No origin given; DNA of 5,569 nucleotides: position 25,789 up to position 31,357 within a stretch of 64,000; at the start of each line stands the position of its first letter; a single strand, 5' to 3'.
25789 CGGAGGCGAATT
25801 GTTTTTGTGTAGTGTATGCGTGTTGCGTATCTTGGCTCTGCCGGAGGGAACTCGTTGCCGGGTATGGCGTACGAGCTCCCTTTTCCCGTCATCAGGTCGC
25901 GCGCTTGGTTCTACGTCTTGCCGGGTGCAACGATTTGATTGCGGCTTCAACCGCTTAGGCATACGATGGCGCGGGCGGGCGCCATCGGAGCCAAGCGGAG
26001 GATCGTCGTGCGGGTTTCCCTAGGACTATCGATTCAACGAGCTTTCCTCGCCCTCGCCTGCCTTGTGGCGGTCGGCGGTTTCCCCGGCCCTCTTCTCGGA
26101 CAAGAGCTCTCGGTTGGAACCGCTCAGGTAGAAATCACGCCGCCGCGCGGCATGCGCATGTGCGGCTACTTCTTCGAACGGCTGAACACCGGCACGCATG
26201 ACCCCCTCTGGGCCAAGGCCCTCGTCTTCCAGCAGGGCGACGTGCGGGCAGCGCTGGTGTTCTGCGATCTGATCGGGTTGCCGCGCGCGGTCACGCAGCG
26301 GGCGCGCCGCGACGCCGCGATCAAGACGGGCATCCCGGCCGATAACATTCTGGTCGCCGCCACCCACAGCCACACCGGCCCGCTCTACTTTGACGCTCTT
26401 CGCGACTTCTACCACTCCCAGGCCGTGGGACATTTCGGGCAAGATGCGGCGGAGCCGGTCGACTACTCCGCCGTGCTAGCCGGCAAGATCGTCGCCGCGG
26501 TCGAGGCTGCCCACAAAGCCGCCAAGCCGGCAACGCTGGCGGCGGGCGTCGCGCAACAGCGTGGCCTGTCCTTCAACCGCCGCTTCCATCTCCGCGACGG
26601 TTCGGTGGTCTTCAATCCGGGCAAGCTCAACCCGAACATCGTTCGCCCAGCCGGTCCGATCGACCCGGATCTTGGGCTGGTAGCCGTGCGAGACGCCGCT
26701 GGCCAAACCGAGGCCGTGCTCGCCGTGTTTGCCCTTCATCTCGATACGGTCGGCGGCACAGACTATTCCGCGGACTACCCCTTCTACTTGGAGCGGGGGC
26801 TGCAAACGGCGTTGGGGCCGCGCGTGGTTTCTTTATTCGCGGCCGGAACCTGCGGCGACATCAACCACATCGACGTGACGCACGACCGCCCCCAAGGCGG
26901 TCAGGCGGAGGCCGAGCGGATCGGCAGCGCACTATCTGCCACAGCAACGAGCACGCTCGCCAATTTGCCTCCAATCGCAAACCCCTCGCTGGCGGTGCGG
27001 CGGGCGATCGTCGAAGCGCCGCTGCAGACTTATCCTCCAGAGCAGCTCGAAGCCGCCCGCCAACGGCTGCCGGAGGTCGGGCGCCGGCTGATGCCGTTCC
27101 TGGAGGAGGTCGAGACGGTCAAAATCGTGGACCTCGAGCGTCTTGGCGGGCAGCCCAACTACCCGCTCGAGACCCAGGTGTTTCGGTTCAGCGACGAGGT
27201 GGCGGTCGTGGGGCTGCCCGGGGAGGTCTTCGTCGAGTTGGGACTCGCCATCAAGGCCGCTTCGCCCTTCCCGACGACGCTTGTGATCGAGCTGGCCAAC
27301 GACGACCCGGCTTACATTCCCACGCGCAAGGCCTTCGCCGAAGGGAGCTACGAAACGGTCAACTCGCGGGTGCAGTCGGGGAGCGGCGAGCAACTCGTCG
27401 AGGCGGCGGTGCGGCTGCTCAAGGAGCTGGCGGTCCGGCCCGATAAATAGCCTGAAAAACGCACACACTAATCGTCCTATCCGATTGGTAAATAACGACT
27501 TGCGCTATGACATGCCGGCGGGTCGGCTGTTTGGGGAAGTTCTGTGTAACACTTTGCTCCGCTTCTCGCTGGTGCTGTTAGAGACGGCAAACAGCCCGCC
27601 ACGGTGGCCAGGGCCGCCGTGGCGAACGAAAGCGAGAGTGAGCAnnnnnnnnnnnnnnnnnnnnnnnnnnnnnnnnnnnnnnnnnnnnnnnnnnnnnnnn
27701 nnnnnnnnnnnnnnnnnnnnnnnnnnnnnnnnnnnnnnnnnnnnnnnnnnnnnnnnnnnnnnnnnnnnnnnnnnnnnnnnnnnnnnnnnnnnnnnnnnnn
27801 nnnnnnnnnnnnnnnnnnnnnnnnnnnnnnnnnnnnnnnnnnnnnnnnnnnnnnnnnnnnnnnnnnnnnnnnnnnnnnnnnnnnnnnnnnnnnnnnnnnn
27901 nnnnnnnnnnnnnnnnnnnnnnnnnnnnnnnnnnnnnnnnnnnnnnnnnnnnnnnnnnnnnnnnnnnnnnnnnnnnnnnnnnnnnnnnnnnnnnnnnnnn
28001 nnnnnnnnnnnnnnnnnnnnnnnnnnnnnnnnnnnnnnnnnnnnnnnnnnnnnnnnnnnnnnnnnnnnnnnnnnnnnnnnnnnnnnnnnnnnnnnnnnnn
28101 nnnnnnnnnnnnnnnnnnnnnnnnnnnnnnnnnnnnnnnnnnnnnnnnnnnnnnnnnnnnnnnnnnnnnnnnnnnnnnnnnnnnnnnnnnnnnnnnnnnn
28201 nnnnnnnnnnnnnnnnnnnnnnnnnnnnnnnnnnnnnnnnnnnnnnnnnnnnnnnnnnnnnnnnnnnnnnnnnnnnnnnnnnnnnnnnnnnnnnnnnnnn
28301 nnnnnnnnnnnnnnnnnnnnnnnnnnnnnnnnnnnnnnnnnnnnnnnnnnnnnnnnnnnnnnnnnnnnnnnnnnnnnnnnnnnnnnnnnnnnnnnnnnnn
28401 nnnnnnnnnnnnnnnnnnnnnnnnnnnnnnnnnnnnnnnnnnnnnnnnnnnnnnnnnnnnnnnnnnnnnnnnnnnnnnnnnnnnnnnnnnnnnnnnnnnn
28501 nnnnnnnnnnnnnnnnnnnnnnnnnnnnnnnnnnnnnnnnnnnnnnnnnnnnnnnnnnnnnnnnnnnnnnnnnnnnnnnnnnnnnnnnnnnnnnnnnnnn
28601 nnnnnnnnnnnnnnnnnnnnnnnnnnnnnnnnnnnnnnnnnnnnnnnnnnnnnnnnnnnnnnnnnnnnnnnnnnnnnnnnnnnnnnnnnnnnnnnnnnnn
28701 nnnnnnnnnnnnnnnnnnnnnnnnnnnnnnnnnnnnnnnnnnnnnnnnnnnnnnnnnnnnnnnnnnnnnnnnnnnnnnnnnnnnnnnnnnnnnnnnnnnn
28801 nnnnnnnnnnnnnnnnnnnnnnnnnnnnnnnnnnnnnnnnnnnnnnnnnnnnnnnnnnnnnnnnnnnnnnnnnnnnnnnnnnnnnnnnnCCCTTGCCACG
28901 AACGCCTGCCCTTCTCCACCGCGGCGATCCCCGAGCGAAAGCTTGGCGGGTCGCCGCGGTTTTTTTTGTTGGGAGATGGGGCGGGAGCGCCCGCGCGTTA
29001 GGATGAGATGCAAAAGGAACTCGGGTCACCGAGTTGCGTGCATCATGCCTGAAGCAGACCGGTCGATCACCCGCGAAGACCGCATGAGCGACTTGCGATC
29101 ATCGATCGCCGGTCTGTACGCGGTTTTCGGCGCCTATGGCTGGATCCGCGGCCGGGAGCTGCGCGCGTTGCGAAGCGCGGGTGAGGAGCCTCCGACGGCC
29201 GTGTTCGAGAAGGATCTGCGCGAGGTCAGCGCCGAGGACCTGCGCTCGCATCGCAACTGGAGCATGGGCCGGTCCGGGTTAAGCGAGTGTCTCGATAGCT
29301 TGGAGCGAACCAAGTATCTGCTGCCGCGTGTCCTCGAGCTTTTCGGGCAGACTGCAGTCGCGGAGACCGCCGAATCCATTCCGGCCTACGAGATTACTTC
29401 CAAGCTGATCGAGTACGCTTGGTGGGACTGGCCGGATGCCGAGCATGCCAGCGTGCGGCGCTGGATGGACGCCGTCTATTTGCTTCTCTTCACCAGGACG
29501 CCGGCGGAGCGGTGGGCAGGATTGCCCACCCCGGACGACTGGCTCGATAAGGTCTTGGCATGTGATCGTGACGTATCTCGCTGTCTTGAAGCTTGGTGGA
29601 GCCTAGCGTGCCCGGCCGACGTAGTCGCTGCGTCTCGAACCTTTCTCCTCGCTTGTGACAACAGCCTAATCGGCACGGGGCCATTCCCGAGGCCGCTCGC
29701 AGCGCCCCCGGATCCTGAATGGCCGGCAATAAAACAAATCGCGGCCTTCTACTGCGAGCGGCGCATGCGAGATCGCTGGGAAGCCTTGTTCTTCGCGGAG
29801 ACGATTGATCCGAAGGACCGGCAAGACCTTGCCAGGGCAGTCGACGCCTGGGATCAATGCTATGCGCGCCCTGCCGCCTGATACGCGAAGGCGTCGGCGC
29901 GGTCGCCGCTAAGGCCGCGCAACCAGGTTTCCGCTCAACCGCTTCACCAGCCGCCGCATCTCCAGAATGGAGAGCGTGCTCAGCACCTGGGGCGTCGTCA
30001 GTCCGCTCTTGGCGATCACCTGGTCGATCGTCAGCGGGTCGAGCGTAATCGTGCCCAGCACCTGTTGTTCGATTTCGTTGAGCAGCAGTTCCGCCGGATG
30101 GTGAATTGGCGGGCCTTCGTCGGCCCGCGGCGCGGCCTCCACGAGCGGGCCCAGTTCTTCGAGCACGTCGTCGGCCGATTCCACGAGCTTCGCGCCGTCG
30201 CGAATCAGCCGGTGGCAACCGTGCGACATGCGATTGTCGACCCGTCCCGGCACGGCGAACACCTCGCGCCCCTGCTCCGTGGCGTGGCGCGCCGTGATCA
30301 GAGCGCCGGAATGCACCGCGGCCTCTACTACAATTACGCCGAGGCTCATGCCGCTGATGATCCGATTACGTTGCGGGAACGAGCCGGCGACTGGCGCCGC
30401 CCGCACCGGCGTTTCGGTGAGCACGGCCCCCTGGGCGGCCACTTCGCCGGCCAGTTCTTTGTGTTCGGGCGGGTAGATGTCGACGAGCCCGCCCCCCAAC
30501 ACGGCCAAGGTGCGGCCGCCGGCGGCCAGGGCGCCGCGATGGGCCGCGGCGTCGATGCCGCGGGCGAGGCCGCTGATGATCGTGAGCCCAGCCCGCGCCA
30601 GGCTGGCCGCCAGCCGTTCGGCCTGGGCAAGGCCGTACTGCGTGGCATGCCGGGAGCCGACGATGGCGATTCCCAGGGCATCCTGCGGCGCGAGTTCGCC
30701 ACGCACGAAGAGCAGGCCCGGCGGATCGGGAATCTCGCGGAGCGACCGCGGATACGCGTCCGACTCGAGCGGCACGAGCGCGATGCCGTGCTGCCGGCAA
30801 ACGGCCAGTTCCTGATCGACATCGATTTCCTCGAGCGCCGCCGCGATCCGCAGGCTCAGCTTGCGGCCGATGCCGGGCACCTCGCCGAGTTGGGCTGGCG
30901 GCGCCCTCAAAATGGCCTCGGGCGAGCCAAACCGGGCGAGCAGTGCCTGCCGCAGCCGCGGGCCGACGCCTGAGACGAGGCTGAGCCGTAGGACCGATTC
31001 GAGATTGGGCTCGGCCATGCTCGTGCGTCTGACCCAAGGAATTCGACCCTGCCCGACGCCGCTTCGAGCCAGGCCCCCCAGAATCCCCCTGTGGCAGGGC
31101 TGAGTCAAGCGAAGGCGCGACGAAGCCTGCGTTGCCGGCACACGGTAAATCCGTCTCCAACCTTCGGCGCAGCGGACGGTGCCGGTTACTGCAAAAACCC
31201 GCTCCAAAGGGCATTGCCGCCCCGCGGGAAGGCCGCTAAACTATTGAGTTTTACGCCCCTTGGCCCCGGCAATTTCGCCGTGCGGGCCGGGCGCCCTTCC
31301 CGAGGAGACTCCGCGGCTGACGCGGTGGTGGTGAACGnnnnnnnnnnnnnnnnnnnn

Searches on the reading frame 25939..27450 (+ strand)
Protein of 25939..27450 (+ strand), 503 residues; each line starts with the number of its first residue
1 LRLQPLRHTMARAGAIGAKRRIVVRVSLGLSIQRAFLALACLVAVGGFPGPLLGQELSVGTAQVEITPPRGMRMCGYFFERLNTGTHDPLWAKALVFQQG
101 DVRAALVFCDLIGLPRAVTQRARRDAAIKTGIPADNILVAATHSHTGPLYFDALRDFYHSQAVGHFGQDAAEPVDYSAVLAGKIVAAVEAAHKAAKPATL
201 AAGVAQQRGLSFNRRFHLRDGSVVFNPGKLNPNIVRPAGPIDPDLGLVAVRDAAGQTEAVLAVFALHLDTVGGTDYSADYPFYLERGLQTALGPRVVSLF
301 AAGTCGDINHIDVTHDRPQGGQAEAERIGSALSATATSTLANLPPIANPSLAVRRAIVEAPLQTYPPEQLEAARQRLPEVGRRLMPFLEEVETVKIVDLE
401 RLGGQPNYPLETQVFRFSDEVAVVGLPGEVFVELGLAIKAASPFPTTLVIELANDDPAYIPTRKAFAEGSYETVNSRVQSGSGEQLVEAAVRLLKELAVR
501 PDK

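Call 7: search_protein_families(library=pfam, proteins=[window:25939-27450:+], max_evalue=0.001)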
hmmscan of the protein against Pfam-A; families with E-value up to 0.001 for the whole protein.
window:25939-27450:+ (503 aa): 1 family
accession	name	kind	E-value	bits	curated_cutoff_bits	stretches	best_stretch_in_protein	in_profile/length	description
PF04734.18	Ceramidase_alk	-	5.6e-09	35.6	32.1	1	59-267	3-203/509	Neutral/alkaline non-lysosomal ceramidase, N-terminal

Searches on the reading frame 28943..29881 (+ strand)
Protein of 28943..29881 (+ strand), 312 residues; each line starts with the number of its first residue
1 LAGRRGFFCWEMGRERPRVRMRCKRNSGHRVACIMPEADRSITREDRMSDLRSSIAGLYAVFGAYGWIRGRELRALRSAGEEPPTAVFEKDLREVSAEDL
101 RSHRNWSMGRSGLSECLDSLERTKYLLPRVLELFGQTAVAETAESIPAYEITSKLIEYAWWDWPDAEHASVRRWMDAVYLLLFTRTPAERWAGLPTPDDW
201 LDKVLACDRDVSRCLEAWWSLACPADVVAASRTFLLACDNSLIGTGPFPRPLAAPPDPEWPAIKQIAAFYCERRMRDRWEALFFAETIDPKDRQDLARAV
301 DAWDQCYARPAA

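Call 7: search_protein_families(library=pfam, proteins=[window:28943-29881:+], max_evalue=0.001)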
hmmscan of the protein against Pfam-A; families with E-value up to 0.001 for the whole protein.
window:28943-29881:+ (312 aa): 0 families

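Call 15: search_protein_families(library=pfam, proteins=[window:28943-29881:+], max_evalue=1)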
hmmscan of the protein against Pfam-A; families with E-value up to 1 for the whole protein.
window:28943-29881:+ (312 aa): 0 families

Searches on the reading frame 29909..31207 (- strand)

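Call 7: search_protein_families(library=pfam, proteins=[window:29909-31207:-], max_evalue=0.001)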
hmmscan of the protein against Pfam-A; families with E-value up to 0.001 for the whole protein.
window:29909-31207:- (432 aa): 5 families
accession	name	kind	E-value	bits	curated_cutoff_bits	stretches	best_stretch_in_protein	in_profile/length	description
PF02481.21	DNA_processg_A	-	1.2e-75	253.8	29.6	1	137-343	2-211/212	DNA recombination-mediator protein A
PF17782.7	DprA_WH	-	2e-12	47.4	22.9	1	373-427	7-61/61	DprA winged helix domain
PF14520.12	HHH_5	-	5.5e-11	43.2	27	1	75-126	4-56/57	Helix-hairpin-helix domain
PF18306.6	LDcluster4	-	5.5e-06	26.5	26.3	1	180-320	4-124/151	SLOG cluster4 family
PF12826.13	HHH_2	-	0.00033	21.2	27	0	80-122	10-52/64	Helix-hairpin-helix motif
